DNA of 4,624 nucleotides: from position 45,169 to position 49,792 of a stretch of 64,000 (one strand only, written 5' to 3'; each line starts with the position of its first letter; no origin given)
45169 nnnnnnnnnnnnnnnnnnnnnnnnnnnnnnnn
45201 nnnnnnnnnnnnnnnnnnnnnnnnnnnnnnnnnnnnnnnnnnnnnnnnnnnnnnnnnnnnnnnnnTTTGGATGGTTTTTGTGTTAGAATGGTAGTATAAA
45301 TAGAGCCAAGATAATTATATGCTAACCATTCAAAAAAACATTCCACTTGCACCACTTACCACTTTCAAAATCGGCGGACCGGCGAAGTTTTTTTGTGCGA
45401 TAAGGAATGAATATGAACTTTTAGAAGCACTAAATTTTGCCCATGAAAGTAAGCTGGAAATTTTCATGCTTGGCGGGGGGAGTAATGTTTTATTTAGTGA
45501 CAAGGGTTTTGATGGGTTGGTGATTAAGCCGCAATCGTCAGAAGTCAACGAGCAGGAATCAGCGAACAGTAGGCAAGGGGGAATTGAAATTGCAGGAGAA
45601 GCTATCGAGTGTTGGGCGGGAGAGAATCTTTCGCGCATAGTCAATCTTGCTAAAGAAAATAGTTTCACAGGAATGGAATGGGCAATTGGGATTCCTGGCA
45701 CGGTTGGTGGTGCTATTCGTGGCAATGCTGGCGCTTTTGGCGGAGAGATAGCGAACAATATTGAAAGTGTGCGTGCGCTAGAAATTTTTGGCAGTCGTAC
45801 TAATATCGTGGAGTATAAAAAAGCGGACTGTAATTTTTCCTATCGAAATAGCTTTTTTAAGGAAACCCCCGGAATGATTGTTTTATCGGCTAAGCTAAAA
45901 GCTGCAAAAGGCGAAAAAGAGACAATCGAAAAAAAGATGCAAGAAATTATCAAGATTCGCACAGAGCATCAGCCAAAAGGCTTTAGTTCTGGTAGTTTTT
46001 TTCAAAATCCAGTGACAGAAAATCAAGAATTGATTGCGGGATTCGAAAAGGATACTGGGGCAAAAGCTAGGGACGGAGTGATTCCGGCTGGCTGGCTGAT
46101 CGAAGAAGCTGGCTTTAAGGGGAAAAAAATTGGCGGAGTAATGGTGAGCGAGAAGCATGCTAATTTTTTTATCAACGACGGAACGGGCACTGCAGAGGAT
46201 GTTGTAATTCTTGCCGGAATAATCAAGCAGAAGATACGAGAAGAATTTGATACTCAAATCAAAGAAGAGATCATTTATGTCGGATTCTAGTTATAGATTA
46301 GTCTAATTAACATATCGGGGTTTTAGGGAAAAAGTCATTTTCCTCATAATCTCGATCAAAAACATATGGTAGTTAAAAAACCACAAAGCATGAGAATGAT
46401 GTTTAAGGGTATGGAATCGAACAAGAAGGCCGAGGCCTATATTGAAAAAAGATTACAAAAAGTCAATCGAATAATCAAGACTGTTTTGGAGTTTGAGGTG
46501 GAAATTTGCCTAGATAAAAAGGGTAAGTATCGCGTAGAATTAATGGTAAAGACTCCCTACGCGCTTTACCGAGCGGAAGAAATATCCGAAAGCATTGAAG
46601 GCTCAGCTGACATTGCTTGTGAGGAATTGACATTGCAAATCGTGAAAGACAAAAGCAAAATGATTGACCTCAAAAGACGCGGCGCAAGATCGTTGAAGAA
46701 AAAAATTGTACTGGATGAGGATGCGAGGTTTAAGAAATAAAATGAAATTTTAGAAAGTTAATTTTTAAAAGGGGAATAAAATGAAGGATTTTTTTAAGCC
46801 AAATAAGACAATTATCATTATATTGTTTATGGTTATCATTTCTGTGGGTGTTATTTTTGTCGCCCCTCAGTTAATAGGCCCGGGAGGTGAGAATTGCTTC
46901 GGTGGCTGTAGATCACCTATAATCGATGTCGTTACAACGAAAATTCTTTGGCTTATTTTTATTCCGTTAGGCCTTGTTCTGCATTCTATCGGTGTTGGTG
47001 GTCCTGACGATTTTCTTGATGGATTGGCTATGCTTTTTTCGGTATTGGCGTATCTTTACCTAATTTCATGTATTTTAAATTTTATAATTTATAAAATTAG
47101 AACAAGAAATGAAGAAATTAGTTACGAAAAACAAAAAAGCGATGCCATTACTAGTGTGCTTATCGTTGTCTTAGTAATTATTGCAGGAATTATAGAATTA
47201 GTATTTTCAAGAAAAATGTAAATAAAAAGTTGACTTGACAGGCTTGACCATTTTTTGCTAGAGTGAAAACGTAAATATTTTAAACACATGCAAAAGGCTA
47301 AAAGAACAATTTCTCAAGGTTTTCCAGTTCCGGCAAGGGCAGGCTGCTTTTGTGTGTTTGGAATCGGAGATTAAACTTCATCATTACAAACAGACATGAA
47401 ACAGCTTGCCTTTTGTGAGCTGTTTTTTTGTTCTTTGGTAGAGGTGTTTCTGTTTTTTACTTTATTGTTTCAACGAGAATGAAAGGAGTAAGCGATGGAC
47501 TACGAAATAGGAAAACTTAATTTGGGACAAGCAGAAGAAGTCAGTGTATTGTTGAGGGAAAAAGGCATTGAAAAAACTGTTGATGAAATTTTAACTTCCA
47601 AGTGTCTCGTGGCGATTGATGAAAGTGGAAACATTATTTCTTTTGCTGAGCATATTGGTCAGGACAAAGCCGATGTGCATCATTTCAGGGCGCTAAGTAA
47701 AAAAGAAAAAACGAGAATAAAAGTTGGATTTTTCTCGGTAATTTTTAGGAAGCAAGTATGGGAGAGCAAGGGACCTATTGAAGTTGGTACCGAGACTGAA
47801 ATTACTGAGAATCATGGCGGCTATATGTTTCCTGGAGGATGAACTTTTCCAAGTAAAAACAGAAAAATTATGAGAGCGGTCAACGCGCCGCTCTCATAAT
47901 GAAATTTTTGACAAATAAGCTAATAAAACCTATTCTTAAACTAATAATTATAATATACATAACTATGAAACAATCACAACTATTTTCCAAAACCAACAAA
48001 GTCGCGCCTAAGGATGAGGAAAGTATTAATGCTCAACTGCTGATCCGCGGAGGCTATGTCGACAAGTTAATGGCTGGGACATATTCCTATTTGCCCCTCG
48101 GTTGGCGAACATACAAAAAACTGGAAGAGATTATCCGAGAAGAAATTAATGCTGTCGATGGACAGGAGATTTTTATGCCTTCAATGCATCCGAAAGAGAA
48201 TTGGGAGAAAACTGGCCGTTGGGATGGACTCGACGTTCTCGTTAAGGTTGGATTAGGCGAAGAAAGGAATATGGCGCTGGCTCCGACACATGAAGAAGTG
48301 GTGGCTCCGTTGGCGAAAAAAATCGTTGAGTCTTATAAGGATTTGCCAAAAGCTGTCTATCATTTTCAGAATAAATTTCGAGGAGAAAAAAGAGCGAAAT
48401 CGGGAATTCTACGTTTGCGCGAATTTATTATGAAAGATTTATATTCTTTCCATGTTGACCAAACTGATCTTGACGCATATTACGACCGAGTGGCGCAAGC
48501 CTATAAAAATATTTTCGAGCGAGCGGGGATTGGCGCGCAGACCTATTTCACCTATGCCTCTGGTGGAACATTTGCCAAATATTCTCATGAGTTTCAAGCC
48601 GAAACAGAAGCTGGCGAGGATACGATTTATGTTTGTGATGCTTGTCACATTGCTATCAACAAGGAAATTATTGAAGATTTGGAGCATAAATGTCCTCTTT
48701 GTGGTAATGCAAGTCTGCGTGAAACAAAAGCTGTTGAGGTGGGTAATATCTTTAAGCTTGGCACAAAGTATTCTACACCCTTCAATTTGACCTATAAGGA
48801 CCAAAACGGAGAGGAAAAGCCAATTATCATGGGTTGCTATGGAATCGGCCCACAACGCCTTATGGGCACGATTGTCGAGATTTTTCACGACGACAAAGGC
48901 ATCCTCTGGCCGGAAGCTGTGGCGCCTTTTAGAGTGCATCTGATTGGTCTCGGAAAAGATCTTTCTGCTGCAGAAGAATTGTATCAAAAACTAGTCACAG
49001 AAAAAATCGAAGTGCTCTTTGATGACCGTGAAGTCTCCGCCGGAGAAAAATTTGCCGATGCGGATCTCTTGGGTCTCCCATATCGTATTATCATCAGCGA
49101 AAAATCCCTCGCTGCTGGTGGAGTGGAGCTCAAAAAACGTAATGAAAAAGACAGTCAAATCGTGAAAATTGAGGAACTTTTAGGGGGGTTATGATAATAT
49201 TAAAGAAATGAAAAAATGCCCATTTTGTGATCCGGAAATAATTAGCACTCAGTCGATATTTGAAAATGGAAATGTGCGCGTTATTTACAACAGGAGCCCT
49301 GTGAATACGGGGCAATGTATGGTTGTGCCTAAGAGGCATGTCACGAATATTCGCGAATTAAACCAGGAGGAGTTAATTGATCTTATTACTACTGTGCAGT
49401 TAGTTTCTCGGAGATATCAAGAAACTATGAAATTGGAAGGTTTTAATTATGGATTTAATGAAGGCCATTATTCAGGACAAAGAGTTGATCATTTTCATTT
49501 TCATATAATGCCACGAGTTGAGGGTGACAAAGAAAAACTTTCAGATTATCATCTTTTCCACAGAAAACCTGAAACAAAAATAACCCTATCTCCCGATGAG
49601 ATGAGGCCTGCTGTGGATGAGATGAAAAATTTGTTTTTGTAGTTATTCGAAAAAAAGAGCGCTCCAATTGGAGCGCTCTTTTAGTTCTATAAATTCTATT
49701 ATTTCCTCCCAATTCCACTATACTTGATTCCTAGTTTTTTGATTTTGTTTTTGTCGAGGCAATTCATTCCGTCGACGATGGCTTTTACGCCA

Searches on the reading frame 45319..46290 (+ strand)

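Call 75: search_protein_families(library=pfam, proteins=[window:45319-46290:+], max_evalue=0.0001)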
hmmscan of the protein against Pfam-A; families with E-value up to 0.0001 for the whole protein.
window:45319-46290:+ (323 aa): 2 families
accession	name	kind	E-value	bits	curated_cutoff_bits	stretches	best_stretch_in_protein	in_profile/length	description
PF02873.21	MurB_C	-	8e-29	100.2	27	1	203-320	2-98/99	UDP-N-acetylenolpyruvoylglucosamine reductase, C-terminal domain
PF01565.28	FAD_binding_4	-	9.9e-17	61.4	26.4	1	25-154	4-129/139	FAD binding domain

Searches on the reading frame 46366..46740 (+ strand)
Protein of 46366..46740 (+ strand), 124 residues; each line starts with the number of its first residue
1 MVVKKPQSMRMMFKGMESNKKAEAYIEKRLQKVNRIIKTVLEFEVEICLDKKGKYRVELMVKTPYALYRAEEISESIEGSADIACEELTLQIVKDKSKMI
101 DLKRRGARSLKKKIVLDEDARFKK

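Call 75: search_protein_families(library=pfam, proteins=[window:46366-46740:+], max_evalue=0.0001)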
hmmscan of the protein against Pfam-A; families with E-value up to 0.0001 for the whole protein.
window:46366-46740:+ (124 aa): 1 family
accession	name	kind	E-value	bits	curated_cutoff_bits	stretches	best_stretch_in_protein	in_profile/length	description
PF02482.25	Ribosomal_S30AE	-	1.2e-10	42.4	23.7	1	13-99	5-87/88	Sigma 54 modulation protein / S30EA ribosomal protein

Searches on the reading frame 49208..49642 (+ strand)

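Call 75: search_protein_families(library=pfam, proteins=[window:49208-49642:+], max_evalue=0.0001)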
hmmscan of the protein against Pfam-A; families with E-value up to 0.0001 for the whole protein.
window:49208-49642:+ (144 aa): 2 families
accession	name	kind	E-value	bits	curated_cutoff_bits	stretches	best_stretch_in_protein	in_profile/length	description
PF01230.28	HIT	-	2.2e-19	70.3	21.5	1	13-104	5-96/98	HIT domain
PF11969.13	DcpS_C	-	6.2e-09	36.8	24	1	4-102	2-101/114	Scavenger mRNA decapping enzyme C-term binding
